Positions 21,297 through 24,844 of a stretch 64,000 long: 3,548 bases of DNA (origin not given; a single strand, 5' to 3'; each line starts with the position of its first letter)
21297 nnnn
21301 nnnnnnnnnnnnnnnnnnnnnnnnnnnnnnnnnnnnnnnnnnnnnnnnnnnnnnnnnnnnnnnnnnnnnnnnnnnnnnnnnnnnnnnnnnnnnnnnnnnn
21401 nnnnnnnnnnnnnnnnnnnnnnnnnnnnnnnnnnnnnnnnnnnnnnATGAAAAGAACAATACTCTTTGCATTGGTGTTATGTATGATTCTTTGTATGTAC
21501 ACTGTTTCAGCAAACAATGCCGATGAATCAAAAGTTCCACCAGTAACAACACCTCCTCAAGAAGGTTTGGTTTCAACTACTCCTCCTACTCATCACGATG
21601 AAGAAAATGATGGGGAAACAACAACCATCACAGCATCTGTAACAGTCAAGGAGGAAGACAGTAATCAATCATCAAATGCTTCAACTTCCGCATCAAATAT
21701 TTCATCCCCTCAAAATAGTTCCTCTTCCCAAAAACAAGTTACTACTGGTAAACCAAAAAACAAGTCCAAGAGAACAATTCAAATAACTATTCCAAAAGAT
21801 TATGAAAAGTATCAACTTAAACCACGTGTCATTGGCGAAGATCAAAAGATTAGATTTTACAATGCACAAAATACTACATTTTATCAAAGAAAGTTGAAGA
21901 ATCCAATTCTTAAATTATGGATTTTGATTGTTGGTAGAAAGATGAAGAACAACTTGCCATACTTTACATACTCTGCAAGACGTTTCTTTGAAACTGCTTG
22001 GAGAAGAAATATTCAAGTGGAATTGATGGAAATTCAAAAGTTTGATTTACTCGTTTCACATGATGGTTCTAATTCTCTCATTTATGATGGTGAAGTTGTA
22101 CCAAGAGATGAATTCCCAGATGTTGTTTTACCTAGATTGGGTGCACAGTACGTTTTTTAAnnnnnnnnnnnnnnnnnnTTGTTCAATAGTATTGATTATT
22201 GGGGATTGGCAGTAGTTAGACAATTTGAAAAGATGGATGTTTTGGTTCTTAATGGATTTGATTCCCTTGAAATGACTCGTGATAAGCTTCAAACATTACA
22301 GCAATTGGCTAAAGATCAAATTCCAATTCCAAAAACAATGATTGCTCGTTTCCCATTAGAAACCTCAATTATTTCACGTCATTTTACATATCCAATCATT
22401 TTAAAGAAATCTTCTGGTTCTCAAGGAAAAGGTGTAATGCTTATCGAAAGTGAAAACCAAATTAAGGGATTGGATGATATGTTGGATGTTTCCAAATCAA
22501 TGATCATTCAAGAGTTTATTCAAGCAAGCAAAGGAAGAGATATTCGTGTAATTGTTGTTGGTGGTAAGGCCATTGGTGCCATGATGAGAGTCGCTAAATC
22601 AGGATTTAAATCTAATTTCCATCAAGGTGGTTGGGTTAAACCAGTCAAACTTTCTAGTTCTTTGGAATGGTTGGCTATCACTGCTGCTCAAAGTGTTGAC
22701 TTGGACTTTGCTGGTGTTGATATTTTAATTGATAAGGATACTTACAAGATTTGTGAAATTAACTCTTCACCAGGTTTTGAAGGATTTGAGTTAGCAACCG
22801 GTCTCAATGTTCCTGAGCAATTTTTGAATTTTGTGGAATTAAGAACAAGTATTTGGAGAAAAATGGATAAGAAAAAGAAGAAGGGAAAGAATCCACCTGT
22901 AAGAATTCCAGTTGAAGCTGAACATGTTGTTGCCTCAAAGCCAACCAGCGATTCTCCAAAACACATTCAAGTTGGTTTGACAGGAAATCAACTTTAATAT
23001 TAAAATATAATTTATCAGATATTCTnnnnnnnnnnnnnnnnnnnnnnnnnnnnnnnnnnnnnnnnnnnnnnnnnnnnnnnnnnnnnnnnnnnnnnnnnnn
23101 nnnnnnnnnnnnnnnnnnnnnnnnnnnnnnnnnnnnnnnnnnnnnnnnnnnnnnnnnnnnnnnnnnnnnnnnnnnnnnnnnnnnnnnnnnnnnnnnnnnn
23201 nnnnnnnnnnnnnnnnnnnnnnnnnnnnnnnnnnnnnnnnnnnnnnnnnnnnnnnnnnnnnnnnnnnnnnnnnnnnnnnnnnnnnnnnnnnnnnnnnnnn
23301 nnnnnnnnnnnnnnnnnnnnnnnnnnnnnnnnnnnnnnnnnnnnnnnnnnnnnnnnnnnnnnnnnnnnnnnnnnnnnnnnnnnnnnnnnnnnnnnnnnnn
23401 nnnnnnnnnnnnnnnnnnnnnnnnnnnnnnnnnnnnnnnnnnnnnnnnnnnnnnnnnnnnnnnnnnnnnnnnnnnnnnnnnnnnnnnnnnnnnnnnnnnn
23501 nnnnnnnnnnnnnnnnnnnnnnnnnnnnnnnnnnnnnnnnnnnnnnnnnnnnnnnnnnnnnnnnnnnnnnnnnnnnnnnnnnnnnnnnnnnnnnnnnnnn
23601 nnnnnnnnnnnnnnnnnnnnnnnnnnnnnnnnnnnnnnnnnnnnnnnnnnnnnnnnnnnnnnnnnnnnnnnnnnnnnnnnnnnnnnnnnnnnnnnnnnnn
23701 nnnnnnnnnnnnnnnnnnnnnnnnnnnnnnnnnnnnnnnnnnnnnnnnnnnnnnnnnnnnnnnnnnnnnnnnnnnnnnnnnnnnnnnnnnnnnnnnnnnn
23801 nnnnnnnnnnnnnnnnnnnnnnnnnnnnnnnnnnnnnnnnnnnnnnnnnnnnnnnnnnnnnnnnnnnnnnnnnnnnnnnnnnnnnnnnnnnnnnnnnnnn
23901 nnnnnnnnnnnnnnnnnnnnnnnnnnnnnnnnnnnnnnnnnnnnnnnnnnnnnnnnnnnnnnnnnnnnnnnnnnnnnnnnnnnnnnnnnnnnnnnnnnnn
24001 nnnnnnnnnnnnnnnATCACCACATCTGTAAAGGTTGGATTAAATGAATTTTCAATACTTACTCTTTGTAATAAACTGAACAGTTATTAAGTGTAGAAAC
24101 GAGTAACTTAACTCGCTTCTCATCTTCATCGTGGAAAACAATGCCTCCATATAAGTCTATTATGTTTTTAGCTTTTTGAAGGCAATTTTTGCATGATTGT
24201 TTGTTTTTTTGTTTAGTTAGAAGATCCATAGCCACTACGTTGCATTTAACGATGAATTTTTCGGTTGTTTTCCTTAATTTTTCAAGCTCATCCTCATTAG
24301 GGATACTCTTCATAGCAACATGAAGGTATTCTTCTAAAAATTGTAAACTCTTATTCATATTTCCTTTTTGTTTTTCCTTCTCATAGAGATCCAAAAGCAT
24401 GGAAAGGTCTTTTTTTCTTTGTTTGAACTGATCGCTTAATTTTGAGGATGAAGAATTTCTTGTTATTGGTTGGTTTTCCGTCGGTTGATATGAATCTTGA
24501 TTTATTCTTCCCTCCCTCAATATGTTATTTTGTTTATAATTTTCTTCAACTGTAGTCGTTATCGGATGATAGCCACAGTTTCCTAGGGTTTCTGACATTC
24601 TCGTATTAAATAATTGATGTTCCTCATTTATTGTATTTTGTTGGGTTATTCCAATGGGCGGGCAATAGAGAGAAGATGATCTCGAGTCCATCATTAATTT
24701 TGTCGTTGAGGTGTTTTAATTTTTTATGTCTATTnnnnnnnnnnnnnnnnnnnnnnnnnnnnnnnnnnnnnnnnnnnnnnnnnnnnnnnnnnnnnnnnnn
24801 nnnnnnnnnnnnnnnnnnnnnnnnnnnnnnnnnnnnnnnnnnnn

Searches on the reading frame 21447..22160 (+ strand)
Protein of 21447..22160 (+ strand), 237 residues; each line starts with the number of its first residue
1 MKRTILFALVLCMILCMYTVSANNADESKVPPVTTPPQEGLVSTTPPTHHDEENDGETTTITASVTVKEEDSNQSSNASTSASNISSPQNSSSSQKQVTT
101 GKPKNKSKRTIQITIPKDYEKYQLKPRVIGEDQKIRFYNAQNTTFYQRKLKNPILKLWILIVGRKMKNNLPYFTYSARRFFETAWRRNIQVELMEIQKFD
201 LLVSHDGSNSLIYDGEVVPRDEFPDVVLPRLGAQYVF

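Call 29: search_protein_families(library=pfam, proteins=[window:21447-22160:+], max_evalue=0.0001)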
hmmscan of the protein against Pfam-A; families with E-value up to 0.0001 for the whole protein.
window:21447-22160:+ (237 aa): 1 family
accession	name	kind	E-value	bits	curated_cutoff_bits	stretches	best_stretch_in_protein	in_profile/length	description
PF18030.7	Rimk_N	-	5.6e-05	23.8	26.4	1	174-236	12-70/94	RimK PreATP-grasp domain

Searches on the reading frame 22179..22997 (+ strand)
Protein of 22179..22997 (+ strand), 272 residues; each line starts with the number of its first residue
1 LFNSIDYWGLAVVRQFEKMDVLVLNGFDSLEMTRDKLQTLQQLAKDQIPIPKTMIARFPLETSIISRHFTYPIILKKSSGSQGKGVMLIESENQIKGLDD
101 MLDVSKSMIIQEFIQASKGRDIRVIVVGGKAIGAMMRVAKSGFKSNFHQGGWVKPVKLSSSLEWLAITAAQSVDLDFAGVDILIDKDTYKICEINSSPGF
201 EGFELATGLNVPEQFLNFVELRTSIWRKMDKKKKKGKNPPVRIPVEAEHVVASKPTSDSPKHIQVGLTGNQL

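Call 29: search_protein_families(library=pfam, proteins=[window:22179-22997:+], max_evalue=0.0001)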
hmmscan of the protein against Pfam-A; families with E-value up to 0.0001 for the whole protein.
window:22179-22997:+ (272 aa): 8 families
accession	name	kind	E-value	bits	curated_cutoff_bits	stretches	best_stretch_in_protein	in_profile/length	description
PF08443.16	RimK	-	2.4e-47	161.4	21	1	33-217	1-186/188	RimK-like ATP-grasp domain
PF02955.21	GSH-S_ATP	-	3.2e-14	53.2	23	1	50-195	12-160/175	Prokaryotic glutathione synthetase, ATP-grasp domain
PF14397.11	ATPgrasp_ST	-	1.5e-10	41.2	31.4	1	30-156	16-176/278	Sugar-transfer associated ATP-grasp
PF02655.19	ATP-grasp_3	-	1.7e-10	41.7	23.2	1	34-196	2-155/160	ATP-grasp domain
PF02222.28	ATP-grasp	-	2.4e-06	27.8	27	1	42-127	2-87/179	ATP-grasp domain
PF07478.18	Dala_Dala_lig_C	-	6.6e-06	26.2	24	1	65-201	31-179/204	D-ala D-ala ligase C-terminus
PF14398.11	ATPgrasp_YheCD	-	5.8e-05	22.9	26.8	0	49-94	28-72/255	YheC/D like ATP-grasp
PF03133.20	TTL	-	8.5e-05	22.3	20.1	0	72-115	68-107/292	Tubulin-tyrosine ligase family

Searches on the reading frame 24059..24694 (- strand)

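Call 29: search_protein_families(library=pfam, proteins=[window:24059-24694:-], max_evalue=0.0001)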
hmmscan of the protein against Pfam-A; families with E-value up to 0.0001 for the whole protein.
window:24059-24694:- (211 aa): 0 families

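Call 48: search_protein_families(library=pfam, proteins=[window:24059-24694:-], max_evalue=0.05)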
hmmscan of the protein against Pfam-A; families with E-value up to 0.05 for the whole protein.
window:24059-24694:- (211 aa): 1 family
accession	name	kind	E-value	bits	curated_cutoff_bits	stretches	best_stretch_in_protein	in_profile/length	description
PF22329.2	Nro1_C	-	0.031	14.7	27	0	102-179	50-121/142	Negative regulator of ofd1, C-terminal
